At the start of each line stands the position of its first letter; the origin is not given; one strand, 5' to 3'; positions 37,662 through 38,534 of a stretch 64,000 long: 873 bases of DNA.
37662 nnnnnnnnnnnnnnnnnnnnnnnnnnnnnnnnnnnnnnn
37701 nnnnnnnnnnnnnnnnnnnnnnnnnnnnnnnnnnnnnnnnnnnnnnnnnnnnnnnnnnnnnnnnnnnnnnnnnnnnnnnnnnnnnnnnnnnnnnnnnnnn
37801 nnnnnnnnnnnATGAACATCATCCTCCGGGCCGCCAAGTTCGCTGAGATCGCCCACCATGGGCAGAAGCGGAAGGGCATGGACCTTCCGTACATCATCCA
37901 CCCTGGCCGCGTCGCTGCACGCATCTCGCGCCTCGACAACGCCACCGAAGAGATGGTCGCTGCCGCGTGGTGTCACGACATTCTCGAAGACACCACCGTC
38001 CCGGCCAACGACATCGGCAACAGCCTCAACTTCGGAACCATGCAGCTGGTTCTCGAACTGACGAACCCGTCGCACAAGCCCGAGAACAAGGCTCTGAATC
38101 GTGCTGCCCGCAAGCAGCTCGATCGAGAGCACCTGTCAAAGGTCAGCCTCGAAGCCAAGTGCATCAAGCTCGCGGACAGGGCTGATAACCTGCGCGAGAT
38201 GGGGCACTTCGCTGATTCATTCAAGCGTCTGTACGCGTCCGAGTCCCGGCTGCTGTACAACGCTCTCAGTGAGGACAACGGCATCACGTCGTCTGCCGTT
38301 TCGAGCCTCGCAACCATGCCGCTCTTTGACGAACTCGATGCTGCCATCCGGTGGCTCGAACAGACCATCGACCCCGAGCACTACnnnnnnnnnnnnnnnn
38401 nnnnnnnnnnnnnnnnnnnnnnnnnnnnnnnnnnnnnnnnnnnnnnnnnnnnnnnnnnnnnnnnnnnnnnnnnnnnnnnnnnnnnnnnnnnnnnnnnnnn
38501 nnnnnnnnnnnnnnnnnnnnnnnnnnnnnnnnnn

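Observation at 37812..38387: SpoT/Mesh1-type HD hydrolase (small alarmone hydrolase candidate) in a phage context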

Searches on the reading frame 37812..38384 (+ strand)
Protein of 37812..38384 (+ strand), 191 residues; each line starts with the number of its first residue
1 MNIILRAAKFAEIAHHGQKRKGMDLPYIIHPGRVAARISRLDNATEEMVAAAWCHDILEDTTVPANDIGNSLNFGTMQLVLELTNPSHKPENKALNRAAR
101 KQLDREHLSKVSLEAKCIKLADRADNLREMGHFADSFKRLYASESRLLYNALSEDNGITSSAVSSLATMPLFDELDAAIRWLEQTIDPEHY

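Call 3: search_protein_families(library=pfam, proteins=[window:37812-38384:+], max_evalue=1)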
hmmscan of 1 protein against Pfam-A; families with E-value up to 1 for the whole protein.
window:37812-38384:+ (191 aa): 3 families
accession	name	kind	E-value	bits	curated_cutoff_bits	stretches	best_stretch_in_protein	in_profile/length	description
PF13328.12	HD_4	-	1.9e-13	50.9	27.2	1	7-158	1-155/156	HD domain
PF01966.28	HD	-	2.4e-05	25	22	1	27-126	1-115/116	HD domain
PF21859.2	Replitron_HUH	-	0.035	14.9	28.5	1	51-123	20-91/128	Replitron, HUH endonuclease domain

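Call 4: search_protein_families(library=phrogs, proteins=[window:37812-38384:+], max_evalue=0.01)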
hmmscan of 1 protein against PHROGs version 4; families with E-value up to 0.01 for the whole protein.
window:37812-38384:+ (191 aa): 2 families
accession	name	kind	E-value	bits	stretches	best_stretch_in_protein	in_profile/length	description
phrog_990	-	other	6.1e-25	89.2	1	3-129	154-268/374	metal-dependent phosphohydrolase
phrog_32047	-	other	3.9e-17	63.5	1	4-145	24-188/301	phosphohydrolase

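Call 5: search_solved_structures(query=window:37812-38384:+, max_evalue=1, show_alignments=3)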
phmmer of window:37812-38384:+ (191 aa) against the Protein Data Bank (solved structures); distinct sequences matched with E-value up to 1: 23.
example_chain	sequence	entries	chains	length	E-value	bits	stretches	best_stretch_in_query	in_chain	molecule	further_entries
3nqw_A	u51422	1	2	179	4.3e-12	49.4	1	7-130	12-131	CG11900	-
4yf1_A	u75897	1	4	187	7.9e-12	48.5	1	10-182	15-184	Lmo0812 protein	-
3nr1_A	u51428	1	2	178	1.3e-10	44.6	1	4-132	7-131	HD domain-containing protein 3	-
8acu_A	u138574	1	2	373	2.5e-10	43.6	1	5-159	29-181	GTP pyrophosphokinase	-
6yxa_A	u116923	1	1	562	4.9e-10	42.7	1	5-159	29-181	GTP pyrophosphokinase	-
6s2t_A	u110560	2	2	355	1.1e-09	41.6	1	6-155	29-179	(P)ppGpp synthetase I, SpoT/RelA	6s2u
7ohg_A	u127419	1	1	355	1.1e-09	41.6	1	6-155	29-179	Guanosine-3',5'-bis(Diphosphate) 3'-pyrophosphohydrolase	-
6s2v_A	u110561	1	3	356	1.1e-09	41.6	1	6-155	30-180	(P)ppGpp synthetase I, SpoT/RelA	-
5vxa_A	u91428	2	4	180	1.2e-09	41.4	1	4-132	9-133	Guanosine-3',5'-bis(diphosphate) 3'-pyrophosphohydrolase MESH1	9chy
7qps_A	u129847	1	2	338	1.6e-09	41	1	4-145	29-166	ACT domain protein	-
1vj7_A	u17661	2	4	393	3.6e-09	39.9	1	4-159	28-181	Bifunctional RELA/SPOT | Bifunctional (p)ppGpp synthase/hydrolase RelA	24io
7qpr_A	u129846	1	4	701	6.2e-09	39.1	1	4-144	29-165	ACT domain protein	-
7oiw_A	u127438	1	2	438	5.1e-08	36.1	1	4-158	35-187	GTP pyrophosphokinase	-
9s6k_B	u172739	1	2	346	4.7e-07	33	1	3-160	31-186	GTP pyrophosphokinase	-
7qoc_A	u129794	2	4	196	4.2e-06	29.9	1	6-130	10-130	Guanosine polyphosphate pyrophosphohydrolases/synthetases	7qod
7smg_A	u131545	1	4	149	0.0076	19.3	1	4-68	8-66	(p)ppApp hydrolase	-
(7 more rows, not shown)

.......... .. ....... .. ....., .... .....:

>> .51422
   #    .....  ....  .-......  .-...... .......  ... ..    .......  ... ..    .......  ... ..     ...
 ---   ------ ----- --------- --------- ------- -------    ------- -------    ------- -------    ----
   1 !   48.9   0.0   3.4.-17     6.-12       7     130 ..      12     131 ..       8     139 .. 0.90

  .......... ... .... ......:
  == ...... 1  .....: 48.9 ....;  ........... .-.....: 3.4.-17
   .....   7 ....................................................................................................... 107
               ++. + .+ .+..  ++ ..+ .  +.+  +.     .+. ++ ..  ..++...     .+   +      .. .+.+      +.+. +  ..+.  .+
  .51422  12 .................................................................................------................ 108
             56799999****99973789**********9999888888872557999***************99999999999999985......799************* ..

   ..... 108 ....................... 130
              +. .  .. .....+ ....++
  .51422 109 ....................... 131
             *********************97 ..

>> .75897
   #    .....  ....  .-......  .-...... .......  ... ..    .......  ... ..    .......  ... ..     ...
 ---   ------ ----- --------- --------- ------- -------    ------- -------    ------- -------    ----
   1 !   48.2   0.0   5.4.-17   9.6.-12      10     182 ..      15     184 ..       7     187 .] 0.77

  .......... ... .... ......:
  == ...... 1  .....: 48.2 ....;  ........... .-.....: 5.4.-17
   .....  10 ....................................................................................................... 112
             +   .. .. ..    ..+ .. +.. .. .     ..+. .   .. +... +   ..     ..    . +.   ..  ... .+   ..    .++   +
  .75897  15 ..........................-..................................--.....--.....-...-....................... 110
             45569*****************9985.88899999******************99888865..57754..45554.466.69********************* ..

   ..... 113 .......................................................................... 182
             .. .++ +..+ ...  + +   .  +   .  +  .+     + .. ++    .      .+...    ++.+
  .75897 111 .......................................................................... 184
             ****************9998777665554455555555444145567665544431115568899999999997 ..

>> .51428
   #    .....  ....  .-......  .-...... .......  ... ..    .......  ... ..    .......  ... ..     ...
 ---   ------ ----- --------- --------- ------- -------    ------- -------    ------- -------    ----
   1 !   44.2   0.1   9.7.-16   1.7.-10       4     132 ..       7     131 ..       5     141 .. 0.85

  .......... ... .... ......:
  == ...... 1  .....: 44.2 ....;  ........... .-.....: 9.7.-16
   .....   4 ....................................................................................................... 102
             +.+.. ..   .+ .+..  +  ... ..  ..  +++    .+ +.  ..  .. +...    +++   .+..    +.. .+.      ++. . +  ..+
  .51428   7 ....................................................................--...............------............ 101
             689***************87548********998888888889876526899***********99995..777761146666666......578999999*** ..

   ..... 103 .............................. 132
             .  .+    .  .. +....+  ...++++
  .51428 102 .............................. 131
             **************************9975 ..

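Call 7: search_dna_similar(query=window:37812-38384:+, collection=phages, mode=protein, max_rows=40)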
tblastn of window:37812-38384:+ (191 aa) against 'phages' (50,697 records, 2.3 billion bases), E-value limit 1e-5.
Records with a match: 206; places in all: 208; records where one place covers at least 80% of the query: 59.
Best place of each record, by identity: <60% 206.
By first word of the organism name: Pseudomonas 55; Erwinia 46; Serratia 15; Rhizobium 13; Vibrio 8; Bacteriophage 8; Dickeya 8; Listeria 7; Salmonella 7; Klebsiella 6; and 17 more.
By host as written in the record: Erwinia amylovora 41; - 25; Pseudomonas aeruginosa 23; Klebsiella pneumoniae 9; Pseudomonas aeruginosa PAO1 8; Listeria monocytogenes 7; Dickeya solani MK10 6; Burkholderia cenocepacia 4; and 62 more.
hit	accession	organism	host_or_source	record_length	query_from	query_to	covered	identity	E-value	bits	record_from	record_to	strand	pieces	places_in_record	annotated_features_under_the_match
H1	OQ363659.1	Pseudomonas phage D6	Pseudomonas syringae pv. tomato str. ...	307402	7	154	77%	39.3%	2e-16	82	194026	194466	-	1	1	HD domain-containing protein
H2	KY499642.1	Vibrio phage pVa-21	Vibrio alginolyticus rm-8403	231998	4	169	87%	34.5%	9e-12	68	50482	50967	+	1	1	GTP pyrophosphokinase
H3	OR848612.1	Listeria phage LM 4-14-1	Listeria monocytogenes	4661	14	182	88%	33.3%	1e-10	65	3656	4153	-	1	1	record has no annotation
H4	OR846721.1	Listeria phage LM 4-11-1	Listeria monocytogenes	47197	14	182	88%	33.3%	1e-10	65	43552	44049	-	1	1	record has no annotation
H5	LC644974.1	Komagataeibacter phage phiKM1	Komagataeibacter maltaceti NBRC 14815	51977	16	169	81%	36.3%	5e-19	89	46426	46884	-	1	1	(p)ppGpp synthetase, RelA/SpoT family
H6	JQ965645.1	Salmonella phage SSU5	Salmonella enterica subsp. enterica ...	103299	1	162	85%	34.3%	2e-9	62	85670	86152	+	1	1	putative guanosine polyphosphate pyrophospho hydrolase/synthetase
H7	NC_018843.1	Salmonella phage SSU5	Salmonella enterica subsp. enterica ...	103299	1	162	85%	34.3%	2e-9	62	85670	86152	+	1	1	metal-dependent phosphohydrolase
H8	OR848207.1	Listeria phage LM 4-14-1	Listeria monocytogenes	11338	14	182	88%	32.8%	7e-10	63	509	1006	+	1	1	record has no annotation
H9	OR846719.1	Listeria phage LM 4-11-1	Listeria monocytogenes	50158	14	182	88%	32.8%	7e-10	63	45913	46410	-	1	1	record has no annotation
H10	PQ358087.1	Phage TPWB-08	Tabanus par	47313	2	154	80%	36.1%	7e-18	86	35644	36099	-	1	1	phosphohydrolase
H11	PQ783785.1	Escherichia phage PDP46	Escherichia coli HS(pFamp)R (ATCC ...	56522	4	154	79%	35.8%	4e-16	81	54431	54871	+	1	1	RelA/SpoT family (p)ppGpp synthetase | hypothetical protein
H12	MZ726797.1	Escherichia phage vB_EcoS_AVIO78A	Escherichia coli O78 Strain ECL23026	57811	4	154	79%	35.8%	7e-16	81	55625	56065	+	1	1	hypothetical protein | polyphosphate hydrolase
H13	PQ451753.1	Vibrio phage pVp-JHP1101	Vibrio parahaemolyticus SNUVpS-1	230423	4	169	87%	32.2%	9e-10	63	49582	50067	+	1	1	GTP pyrophosphokinase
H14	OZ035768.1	Sashavirus 536P12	-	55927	4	154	79%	35.1%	8e-16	80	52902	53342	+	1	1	record has no annotation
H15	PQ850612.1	Escherichia phage KarinMuster_Bas82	Escherichia coli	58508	4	154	79%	35.1%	9e-16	80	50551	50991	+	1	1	metal-dependent phosphohydrolase | hypothetical protein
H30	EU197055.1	Pseudomonas phage 201phi2-1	-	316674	4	152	78%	34.2%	3e-10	64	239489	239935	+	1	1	putative polyphosphate hydrolase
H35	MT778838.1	Rhizobium phage V1VFA-S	-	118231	2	144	75%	35.2%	9e-12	69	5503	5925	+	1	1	bifunctional (p)ppGpp synthetase/guanosine-3',5'-bis(diphosphate) ...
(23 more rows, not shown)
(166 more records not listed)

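Call 16: find_homologous_proteins(query=window:37812-38384:+, max_evalue=0.00001)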
Query window:37812-38384:+ (191 aa): 36 proteins with E <= 0.00001 among 129 candidates.
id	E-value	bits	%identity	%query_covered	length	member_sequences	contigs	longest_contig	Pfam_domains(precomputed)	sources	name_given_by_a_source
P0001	2.7e-121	420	100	100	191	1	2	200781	PF13328.13,PF01966.29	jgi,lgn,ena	-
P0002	1.1e-46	177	54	98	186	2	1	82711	PF13328.13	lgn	-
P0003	1.1e-44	170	51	97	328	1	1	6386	PF13328.13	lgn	-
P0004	2.3e-44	169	51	98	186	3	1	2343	PF13328.13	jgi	jgi:(p)ppGpp synthase/HD superfamily hydrolase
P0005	5.4e-43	165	51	98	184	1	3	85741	PF13328.13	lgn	-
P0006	1.4e-41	160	51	96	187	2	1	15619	PF13328.13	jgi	jgi:(p)ppGpp synthase/HD superfamily hydrolase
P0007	1.5e-37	147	53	80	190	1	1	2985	PF13328.13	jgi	jgi:(p)ppGpp synthase/HD superfamily hydrolase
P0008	7.3e-37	145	53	82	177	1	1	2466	PF13328.13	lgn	-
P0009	5.3e-36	142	52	80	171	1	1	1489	PF13328.13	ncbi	-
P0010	4.2e-35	139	52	80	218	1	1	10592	PF13328.13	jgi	jgi:(p)ppGpp synthase/HD superfamily hydrolase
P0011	1.3e-33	134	51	80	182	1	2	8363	PF13328.13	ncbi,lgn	-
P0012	1.5e-33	134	49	87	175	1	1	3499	PF13328.13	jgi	-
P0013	2.4e-33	133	52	73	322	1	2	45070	PF13328.13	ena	-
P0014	8.0e-33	132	48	87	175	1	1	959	PF13328.13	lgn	-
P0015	5.9e-32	129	46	82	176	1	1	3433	PF13328.13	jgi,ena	-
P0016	1.3e-31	128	51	77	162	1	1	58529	PF13328.13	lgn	-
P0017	3.7e-31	126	50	82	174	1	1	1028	PF13328.13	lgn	-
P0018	5.9e-31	126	47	79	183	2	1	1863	PF13328.13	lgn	-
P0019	7.3e-31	125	46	87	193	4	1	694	PF13328.13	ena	-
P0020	1.0e-30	125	52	80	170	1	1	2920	PF13328.13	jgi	jgi:(p)ppGpp synthase/HD superfamily hydrolase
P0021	7.5e-30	122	47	77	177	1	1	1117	PF13328.13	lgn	-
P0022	1.1e-29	121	44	80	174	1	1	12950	PF13328.13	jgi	-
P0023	2.5e-29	120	43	97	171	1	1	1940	PF13328.13,PF01966.29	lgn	-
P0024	3.5e-29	120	47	87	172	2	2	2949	PF13328.13,PF01966.29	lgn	-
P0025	3.8e-29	120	49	81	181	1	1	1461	PF13328.13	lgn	-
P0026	3.8e-28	116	46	78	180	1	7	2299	PF13328.13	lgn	-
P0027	6.0e-28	116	44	82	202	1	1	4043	PF13328.13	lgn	-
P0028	9.1e-28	115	45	73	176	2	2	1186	PF13328.13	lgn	-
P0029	9.1e-27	112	45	81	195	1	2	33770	PF13328.13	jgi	jgi:(p)ppGpp synthase/HD superfamily hydrolase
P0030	1.3e-26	111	48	79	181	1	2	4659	PF13328.13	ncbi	-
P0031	6.2e-26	109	45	83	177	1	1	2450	PF13328.13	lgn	-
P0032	3.6e-25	107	46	80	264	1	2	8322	PF13328.13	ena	-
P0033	2.1e-24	104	44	76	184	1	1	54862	PF13328.13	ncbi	-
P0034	1.2e-22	98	45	67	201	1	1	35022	PF13328.13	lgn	-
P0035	1.9e-20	91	41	81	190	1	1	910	PF13328.13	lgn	-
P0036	3.1e-13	68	43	70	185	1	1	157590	PF13328.13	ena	-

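Call 17: find_encoding_contigs(protein=P0001, flank=6000, max_places=4)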
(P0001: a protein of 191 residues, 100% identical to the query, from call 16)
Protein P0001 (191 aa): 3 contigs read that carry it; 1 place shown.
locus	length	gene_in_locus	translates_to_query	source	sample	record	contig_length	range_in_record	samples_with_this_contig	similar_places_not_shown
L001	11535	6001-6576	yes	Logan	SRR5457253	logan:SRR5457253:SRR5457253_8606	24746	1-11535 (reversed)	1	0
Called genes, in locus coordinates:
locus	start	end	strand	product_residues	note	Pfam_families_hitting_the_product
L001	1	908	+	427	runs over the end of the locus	-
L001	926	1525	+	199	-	-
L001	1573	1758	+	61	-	-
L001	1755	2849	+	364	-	PF02511:Thy1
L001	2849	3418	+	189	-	-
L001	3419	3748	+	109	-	-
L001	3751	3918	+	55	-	-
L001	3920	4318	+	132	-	-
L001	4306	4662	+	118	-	-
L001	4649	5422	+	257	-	-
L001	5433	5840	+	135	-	-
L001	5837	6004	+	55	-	-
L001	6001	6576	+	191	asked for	PF13328:HD_4, PF01966:HD (faint)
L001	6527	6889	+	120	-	PF24043:DUF7352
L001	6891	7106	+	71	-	-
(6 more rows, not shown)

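Call 18: find_encoding_contigs(protein=P0002, flank=6000, max_places=3)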
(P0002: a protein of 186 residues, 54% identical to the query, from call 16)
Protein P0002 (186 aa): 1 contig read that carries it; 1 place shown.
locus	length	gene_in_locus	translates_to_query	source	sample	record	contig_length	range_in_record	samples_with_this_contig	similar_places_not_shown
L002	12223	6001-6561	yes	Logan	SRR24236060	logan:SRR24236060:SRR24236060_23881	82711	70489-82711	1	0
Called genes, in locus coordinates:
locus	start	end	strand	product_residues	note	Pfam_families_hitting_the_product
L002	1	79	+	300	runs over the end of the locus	-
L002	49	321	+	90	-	-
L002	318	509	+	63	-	-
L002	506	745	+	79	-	-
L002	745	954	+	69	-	-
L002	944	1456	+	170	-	-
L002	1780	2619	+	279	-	-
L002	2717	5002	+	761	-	PF21995:RNR-II_ins_dom (faint), PF02867:Ribonuc_red_lgC (faint)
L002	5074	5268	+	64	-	-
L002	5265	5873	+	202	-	-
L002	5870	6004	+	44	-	-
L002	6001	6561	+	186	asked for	PF13328:HD_4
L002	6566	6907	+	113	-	PF24043:DUF7352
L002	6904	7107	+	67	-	-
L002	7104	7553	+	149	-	-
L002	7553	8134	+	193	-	-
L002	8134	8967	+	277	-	-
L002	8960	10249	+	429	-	PF02877:PARP_reg (weak), PF00644:PARP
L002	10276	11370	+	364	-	-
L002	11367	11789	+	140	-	-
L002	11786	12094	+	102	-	-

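Call 19: find_encoding_contigs(protein=P0005, flank=6000, max_places=3)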
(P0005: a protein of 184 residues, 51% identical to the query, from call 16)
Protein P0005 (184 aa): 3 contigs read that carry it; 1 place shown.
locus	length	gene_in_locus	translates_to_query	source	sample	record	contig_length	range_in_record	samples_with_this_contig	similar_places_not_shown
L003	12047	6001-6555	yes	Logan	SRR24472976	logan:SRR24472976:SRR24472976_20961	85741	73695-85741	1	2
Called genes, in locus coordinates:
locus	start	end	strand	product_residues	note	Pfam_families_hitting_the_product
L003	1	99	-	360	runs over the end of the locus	-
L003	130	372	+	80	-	-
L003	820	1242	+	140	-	-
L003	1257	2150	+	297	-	PF01368:DHH (faint)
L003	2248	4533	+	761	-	PF21995:RNR-II_ins_dom (faint), PF02867:Ribonuc_red_lgC (faint)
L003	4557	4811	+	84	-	-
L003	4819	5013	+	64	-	-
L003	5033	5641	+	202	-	-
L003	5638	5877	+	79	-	-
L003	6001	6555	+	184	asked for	PF13328:HD_4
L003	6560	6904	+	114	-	PF24043:DUF7352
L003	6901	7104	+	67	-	-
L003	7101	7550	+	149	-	-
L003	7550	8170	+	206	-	-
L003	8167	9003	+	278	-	-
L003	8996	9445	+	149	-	-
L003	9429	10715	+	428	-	PF02877:PARP_reg (weak), PF00644:PARP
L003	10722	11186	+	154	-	-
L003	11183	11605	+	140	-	-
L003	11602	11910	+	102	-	-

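Call 32: find_related_loci(query=A1, collection=viral_contigs, flank=6000)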
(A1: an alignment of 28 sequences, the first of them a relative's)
Query A1 (191 aa) in viral_contigs; peptide patterns used: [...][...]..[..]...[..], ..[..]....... (x = any residue, [..] = any of these).
600 stretches matched a pattern (row limit reached: there are more); 503 encode a relative of the query (tblastn E <= 1e-3); the best 80 are kept; 80 distinct loci.
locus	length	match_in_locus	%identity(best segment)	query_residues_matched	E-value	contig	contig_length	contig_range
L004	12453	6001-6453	50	2-155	2e-38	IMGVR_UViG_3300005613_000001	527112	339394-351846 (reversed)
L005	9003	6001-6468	46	2-160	1e-35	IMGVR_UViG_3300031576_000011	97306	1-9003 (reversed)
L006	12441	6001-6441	47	3-150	2e-33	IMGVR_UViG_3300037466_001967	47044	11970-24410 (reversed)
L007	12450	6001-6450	42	1-154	1e-31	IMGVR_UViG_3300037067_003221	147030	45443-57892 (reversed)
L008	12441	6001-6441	42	6-156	6e-31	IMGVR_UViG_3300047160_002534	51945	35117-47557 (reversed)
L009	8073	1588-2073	41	1-162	1e-30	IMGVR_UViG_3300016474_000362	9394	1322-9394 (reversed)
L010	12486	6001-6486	41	1-162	1e-29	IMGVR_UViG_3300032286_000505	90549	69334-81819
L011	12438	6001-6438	44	6-155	7e-30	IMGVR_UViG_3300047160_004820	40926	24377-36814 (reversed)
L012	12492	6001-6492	41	2-168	7e-30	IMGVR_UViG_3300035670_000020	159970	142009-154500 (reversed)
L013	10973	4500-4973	44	2-156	6e-30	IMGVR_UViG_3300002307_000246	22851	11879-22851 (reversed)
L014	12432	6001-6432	45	1-148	1e-29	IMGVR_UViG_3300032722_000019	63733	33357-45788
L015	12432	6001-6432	45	1-148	1e-29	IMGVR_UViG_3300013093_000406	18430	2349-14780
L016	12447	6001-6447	43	6-158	6e-30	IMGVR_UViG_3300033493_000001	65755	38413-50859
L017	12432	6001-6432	45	1-148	1e-29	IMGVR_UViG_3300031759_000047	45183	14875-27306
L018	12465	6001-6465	40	1-156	9e-30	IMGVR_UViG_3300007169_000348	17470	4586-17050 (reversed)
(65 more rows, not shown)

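Call 35: search_protein_families(library=ncbifam, proteins=[window:37812-38384:+], max_evalue=0.01)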
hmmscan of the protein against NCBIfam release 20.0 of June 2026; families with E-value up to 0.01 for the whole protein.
window:37812-38384:+ (191 aa): 2 families
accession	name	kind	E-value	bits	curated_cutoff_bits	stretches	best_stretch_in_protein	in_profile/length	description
TIGR00691.1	spoT_relA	subfamily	6.7e-18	64.4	499.2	1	8-159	2-151/687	RelA/SpoT family protein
NF008303.0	PRK11092.1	equivalog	1.9e-12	46.2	947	1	6-159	25-176/702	bifunctional GTP diphosphokinase/guanosine-3',5'-bis pyrophosphate 3'-pyrophosphohydrolase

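Call 37: predict_structure(alignment_id=A1)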
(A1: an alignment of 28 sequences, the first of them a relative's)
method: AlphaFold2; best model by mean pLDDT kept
length: 191 residues; sequences in the alignment: 28
mean_pLDDT: 92.8   pTM: 0.89
mean pLDDT of the five models: 92.8, 92.4, 92.2, 91.7, 91.4
residues with pLDDT >= 90: 163; 70-90: 13; 50-70: 14; < 50: 1
segments of 3 or more residues with pLDDT < 50: none
pLDDT, mean of each block of 10 residues (from residue 1): 96 98 95 98 97 98 98 98 97 97 95 96 97 94 95 67 67 95 90 57
secondary structure, 60 per line:
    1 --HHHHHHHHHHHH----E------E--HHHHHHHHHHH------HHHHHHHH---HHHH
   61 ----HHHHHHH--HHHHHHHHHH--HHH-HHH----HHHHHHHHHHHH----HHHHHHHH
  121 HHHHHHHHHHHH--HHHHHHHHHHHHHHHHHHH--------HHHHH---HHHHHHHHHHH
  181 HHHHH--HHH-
elements in order: H3-14 H29-39 H46-53 H57-60 H65-71 H74-83 H97-108 H113-132 H135-153 H162-166 H170-185
